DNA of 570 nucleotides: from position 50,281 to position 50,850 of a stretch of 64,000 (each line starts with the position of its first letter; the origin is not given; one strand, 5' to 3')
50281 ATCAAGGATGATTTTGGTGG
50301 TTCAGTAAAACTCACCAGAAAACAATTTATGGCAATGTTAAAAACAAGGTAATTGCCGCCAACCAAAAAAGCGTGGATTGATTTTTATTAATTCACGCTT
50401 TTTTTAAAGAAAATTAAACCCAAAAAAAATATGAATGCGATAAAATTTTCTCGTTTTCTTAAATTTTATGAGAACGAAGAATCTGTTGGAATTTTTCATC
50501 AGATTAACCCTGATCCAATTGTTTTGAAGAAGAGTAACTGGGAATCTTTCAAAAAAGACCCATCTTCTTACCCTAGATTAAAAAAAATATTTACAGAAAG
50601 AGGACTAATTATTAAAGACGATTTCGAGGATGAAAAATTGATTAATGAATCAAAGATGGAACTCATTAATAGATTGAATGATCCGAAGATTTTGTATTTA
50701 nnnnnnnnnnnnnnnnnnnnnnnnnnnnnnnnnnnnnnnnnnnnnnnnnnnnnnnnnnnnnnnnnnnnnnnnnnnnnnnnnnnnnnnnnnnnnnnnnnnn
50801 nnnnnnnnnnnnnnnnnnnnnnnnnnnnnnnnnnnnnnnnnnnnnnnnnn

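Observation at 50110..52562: Candidate sactipeptide-type RiPP locus: Cys-cluster peptide, attenuator, radical SAM/SPASM maturase, MTA phosphorylase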

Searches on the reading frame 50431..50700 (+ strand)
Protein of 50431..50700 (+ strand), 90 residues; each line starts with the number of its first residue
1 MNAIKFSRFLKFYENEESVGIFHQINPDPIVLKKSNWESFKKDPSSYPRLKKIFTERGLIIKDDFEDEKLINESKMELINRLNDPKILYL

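Call 72: search_protein_families(library=pfam, proteins=[window:50431-50700:+], max_evalue=10)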
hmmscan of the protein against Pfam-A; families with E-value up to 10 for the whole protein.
window:50431-50700:+ (90 aa): 1 family
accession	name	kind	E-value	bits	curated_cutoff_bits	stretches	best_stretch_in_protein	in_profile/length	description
PF04182.18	B-block_TFIIIC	-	0.19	12.3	22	1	35-65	23-53/73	B-block binding subunit of TFIIIC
